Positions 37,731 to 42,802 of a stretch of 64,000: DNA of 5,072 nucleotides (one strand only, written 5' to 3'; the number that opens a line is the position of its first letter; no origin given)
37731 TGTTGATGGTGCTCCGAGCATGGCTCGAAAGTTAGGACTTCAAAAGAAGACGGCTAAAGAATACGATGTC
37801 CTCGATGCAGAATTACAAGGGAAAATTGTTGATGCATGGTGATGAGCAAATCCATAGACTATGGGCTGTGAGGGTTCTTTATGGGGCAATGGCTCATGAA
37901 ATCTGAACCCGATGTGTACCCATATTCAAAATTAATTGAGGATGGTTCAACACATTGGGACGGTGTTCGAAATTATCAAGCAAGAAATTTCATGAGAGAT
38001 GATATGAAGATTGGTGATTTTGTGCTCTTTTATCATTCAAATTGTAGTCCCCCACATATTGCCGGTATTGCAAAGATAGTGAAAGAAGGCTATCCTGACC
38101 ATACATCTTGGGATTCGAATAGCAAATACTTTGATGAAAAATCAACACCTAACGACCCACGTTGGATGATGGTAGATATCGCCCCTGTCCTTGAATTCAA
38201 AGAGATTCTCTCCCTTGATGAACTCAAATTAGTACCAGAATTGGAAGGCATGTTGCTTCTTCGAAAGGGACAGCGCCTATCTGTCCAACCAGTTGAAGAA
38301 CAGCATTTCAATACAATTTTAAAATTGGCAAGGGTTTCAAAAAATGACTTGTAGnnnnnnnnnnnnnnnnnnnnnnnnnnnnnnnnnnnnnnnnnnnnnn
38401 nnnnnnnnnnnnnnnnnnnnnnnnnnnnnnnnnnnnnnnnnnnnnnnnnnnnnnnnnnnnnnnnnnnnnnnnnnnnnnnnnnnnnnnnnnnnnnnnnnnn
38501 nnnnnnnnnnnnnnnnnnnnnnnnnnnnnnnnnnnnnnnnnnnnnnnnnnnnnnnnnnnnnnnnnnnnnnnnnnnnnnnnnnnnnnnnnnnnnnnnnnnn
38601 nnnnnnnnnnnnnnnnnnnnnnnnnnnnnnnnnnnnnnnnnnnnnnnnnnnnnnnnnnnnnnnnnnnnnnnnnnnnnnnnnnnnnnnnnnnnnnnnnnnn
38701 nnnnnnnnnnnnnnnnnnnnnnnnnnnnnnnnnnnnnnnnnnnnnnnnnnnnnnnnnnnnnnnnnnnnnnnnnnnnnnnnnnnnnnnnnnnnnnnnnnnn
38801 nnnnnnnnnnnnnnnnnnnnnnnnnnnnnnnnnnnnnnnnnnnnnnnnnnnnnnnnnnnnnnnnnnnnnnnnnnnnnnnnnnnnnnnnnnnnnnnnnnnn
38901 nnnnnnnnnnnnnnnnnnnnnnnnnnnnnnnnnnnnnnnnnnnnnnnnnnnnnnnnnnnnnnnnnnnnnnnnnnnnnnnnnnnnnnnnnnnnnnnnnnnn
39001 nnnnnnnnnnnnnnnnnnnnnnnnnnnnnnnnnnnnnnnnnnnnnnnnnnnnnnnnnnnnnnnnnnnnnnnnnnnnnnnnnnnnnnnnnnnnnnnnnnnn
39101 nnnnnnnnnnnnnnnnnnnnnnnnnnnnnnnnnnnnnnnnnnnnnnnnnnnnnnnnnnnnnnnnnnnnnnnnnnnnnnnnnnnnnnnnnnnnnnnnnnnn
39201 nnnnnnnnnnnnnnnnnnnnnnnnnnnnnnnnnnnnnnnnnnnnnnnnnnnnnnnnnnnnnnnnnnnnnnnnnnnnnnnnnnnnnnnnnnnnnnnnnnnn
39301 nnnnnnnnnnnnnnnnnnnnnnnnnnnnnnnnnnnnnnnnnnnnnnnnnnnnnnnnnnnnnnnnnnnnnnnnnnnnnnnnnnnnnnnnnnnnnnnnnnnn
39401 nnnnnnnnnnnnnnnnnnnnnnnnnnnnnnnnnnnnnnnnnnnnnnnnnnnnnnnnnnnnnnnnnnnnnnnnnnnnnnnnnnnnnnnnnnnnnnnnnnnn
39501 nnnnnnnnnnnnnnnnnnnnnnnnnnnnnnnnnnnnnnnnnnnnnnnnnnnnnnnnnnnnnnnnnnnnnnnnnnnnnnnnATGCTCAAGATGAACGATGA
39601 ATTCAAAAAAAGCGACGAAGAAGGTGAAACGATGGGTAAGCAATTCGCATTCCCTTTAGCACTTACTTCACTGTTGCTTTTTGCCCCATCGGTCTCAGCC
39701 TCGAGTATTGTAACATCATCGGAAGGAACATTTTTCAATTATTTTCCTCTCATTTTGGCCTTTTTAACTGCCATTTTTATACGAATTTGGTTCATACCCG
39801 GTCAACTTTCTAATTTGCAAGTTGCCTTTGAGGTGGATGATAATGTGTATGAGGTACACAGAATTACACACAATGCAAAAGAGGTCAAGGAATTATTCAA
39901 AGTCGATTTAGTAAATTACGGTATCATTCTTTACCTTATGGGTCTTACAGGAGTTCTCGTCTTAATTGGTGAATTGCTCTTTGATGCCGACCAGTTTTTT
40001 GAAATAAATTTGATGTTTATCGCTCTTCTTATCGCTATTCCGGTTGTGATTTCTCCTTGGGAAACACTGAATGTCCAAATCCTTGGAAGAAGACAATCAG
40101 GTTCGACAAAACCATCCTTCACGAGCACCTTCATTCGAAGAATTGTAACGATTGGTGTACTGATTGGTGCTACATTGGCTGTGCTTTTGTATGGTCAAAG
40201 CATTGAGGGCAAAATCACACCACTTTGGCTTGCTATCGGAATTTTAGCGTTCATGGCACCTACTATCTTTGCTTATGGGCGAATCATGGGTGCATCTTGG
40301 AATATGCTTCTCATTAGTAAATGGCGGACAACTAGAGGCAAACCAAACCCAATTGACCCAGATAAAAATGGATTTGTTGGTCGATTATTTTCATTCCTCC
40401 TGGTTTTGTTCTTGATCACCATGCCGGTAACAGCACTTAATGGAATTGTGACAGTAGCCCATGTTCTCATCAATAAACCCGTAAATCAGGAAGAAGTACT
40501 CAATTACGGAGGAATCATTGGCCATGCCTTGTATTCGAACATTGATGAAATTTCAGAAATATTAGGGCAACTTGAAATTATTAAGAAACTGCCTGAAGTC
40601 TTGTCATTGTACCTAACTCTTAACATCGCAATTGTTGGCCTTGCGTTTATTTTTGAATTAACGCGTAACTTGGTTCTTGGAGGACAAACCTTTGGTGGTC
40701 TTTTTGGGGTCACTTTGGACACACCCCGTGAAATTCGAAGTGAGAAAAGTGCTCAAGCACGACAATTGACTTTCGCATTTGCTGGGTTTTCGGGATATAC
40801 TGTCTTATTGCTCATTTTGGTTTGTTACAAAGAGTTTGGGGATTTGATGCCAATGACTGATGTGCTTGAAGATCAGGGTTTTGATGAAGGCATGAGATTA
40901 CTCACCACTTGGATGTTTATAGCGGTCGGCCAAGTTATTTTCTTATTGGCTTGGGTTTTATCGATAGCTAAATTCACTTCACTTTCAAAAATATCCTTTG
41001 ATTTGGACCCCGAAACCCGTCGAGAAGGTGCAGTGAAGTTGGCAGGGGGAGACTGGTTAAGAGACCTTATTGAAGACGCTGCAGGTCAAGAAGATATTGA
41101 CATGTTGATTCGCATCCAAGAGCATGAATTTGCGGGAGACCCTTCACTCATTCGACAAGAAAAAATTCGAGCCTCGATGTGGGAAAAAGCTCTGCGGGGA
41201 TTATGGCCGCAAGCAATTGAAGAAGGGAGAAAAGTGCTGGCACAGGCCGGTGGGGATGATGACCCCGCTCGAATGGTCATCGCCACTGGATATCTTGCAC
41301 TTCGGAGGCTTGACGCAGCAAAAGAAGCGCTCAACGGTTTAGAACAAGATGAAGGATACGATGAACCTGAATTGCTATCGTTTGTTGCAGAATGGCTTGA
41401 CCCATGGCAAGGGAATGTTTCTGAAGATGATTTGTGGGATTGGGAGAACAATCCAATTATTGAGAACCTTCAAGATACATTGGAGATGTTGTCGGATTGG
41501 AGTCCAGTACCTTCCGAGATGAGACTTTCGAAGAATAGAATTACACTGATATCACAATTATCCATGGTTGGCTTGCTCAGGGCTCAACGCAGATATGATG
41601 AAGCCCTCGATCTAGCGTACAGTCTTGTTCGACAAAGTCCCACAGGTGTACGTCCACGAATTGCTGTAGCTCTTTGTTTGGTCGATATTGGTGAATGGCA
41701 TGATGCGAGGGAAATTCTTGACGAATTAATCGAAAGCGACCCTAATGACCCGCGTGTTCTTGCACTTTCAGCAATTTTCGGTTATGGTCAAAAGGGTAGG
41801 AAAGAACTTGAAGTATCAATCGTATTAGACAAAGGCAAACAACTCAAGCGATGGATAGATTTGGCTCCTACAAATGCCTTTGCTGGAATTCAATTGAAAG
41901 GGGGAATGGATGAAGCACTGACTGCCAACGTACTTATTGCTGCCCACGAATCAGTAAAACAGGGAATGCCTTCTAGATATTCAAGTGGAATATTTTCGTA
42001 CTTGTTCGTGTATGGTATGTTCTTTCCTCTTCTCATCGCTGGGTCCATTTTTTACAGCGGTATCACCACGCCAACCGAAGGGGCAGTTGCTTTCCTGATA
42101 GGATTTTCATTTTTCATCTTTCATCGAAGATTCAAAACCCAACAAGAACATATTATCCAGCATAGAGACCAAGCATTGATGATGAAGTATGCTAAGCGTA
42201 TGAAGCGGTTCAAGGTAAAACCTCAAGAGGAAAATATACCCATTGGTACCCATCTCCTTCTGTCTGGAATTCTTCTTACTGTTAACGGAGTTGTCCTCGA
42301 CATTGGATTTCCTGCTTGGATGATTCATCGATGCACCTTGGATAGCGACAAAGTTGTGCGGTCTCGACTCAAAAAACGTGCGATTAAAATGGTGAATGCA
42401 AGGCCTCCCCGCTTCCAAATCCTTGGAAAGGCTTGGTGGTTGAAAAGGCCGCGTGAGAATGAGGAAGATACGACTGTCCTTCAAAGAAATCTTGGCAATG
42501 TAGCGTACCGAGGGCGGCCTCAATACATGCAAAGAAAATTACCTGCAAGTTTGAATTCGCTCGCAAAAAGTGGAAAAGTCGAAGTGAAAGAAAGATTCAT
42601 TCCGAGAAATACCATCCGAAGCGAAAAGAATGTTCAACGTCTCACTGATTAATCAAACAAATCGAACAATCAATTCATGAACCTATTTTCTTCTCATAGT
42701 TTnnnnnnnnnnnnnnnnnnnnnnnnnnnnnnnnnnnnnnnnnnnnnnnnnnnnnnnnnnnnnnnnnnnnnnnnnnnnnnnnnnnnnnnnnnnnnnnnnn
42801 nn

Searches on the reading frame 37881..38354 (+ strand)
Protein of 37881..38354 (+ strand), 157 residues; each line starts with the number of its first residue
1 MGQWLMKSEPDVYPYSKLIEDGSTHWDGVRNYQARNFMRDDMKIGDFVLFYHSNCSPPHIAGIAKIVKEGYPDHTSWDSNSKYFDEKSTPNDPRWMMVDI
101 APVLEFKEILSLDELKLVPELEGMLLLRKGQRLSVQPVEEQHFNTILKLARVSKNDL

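Call 94: search_protein_families(library=pfam, proteins=[window:37881-38354:+], max_evalue=0.00001)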
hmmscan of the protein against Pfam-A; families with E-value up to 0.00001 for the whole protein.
window:37881-38354:+ (157 aa): 1 family
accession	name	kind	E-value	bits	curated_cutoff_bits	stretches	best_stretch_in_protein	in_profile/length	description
PF01878.24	EVE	-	1.7e-54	184.2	23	1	4-149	3-145/145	EVE domain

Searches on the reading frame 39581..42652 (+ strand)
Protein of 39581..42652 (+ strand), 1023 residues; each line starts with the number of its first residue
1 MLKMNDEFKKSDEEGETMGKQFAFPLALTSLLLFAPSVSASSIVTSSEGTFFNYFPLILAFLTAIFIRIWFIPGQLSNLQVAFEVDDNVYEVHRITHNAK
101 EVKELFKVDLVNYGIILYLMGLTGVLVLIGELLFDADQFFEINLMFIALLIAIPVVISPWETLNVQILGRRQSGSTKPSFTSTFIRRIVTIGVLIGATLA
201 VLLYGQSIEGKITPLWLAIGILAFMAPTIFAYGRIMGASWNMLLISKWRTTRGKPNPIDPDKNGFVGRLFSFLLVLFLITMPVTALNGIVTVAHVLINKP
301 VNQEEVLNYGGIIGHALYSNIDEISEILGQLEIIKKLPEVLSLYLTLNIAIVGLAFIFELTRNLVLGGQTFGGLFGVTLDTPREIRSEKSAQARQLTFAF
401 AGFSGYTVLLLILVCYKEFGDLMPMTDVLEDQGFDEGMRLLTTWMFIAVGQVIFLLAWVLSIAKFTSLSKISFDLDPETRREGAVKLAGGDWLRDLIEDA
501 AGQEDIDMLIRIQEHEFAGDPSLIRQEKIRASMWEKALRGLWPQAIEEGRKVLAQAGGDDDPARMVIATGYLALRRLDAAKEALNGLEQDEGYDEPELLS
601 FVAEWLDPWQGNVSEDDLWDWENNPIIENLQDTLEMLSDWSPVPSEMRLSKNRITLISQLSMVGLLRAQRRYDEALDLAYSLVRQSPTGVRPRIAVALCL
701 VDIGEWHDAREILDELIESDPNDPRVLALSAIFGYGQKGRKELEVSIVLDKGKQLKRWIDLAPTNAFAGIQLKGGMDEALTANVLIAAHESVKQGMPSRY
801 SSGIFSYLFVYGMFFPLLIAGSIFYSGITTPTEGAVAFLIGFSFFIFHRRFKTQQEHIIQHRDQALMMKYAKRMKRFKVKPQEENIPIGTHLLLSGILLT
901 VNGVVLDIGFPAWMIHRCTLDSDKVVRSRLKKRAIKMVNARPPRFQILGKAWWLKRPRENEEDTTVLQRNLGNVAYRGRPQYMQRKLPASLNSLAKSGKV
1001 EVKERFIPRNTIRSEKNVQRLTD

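Call 94: search_protein_families(library=pfam, proteins=[window:39581-42652:+], max_evalue=0.00001)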
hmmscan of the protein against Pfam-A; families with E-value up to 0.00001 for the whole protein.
window:39581-42652:+ (1023 aa): 2 families
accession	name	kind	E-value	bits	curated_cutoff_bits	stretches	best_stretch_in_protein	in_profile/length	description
PF14559.12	TPR_19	-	1.1e-13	51.7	25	1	666-731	1-66/68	Tetratricopeptide repeat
PF13428.12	TPR_14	-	5.4e-07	30.1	23.5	0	693-731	4-42/44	Tetratricopeptide repeat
